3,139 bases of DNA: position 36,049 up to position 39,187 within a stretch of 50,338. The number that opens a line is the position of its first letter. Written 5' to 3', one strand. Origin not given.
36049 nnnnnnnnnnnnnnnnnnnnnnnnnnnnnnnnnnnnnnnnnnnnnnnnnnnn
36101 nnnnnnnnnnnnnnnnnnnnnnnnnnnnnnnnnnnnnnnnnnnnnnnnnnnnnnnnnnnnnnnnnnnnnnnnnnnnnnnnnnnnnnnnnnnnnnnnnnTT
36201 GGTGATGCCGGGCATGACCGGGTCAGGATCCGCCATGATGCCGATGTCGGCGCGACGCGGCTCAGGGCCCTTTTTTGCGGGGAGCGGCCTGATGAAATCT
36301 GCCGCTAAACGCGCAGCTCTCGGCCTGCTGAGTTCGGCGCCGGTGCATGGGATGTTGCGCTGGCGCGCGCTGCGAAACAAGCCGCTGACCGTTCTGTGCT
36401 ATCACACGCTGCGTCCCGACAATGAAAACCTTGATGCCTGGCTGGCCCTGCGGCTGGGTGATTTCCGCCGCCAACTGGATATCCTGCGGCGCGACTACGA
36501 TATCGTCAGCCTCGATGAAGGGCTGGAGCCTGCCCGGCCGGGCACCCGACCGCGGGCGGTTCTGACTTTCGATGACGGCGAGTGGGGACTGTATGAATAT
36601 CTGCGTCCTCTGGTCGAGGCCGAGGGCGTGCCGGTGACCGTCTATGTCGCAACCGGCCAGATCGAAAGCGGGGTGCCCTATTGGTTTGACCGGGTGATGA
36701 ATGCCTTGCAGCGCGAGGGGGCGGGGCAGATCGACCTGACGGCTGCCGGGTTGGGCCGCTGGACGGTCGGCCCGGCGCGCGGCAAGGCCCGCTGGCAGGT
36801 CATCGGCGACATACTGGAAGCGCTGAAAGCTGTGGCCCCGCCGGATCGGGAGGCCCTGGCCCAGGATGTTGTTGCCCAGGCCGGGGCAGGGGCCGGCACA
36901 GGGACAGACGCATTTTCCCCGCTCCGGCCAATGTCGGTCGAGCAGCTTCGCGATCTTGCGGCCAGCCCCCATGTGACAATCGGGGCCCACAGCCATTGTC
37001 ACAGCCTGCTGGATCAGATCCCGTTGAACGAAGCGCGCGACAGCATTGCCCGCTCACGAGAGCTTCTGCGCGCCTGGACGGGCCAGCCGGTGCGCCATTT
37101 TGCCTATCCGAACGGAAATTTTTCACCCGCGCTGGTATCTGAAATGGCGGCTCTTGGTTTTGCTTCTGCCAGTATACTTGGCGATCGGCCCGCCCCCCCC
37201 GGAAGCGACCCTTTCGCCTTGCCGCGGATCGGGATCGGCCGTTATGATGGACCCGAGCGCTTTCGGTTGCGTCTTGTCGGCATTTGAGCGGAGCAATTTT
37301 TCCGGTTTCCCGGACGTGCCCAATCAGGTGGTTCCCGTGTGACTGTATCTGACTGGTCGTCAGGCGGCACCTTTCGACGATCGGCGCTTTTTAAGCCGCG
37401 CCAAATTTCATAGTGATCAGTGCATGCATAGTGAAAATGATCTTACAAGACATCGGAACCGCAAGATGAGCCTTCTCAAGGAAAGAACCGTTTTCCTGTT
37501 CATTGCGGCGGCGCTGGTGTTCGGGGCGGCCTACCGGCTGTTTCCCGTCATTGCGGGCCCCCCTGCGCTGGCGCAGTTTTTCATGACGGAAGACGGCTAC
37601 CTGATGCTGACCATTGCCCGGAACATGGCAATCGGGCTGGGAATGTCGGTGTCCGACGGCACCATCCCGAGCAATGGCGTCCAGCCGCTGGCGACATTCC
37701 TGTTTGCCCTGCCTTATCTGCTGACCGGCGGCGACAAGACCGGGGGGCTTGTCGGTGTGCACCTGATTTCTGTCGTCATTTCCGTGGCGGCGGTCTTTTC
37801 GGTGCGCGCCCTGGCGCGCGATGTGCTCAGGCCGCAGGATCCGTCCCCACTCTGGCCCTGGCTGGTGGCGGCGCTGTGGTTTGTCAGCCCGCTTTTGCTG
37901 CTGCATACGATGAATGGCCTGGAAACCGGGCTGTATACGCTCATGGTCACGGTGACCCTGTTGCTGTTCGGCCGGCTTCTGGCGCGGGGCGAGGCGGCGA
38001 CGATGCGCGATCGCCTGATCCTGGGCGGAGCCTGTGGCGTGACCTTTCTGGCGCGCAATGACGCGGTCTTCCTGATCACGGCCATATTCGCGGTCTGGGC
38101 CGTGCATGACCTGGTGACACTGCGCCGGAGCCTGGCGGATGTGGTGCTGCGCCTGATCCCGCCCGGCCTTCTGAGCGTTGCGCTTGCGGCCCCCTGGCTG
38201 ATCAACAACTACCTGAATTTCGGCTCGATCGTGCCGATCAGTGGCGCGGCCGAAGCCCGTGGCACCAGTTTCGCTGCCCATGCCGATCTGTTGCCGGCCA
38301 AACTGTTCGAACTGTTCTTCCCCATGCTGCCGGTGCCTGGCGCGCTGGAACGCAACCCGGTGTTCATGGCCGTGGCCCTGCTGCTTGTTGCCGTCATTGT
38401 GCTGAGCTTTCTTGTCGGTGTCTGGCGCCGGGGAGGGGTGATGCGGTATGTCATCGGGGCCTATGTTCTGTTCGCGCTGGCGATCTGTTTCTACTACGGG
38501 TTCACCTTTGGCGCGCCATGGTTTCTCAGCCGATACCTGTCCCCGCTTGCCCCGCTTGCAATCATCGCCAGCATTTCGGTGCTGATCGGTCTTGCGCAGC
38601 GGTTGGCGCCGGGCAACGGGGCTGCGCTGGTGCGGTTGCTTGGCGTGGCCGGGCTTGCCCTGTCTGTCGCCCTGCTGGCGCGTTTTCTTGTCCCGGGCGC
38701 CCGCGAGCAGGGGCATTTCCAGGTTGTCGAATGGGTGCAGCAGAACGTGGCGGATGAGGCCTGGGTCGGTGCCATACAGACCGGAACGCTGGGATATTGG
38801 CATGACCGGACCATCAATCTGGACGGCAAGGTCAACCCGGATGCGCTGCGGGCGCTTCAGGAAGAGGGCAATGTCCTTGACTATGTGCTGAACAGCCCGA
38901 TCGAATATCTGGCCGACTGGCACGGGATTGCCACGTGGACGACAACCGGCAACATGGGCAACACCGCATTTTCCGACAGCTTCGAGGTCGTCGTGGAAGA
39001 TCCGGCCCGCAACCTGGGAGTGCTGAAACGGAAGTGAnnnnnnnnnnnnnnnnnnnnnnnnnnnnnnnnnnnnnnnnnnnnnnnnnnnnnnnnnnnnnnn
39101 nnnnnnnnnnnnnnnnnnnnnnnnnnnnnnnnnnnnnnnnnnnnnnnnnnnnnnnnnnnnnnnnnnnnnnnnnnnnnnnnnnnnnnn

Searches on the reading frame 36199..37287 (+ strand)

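Call 12: search_protein_families(library=pfam, proteins=[window:36199-37287:+], max_evalue=0.001)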
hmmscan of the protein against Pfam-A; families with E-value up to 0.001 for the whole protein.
window:36199-37287:+ (362 aa): 1 family
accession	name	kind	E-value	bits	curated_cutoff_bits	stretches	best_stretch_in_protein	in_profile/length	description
PF01522.26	Polysacc_deac_1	-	6.5e-18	65.3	23.1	2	248-322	49-122/124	Polysaccharide deacetylase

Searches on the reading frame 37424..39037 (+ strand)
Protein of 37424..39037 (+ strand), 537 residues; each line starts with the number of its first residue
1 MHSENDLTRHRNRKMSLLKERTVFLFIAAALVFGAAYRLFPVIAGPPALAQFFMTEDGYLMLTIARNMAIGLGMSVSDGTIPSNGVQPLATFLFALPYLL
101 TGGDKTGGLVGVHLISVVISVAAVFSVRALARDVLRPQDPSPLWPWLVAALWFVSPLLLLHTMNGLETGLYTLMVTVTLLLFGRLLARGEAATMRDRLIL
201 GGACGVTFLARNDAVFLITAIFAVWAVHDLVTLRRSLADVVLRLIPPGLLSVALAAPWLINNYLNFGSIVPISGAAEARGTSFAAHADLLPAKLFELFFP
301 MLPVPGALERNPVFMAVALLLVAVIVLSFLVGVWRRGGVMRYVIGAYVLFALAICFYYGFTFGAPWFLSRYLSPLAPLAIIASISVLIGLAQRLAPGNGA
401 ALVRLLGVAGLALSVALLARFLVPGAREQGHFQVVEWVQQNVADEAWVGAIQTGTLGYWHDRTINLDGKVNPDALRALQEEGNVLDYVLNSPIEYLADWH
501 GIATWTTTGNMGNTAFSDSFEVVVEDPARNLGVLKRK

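Call 12: search_protein_families(library=pfam, proteins=[window:37424-39037:+], max_evalue=0.001)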
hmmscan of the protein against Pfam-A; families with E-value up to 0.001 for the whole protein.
window:37424-39037:+ (537 aa): 0 families

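Call 25: search_protein_families(library=ncbifam, proteins=[window:37424-39037:+], max_evalue=0.1)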
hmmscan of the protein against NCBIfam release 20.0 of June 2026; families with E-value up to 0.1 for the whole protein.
window:37424-39037:+ (537 aa): 1 family
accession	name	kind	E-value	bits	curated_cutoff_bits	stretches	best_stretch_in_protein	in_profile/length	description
NF047440.1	LA3751_2_3_fam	subfamily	0.00068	18.6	200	1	91-387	80-354/460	LA_3751/LA_3752 family putative glycosyltransferase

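Call 87: search_solved_structures(query=A5, max_evalue=1)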
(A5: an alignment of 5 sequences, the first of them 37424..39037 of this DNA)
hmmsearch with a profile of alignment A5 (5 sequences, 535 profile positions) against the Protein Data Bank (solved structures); distinct sequences matched with E-value up to 1: 0.
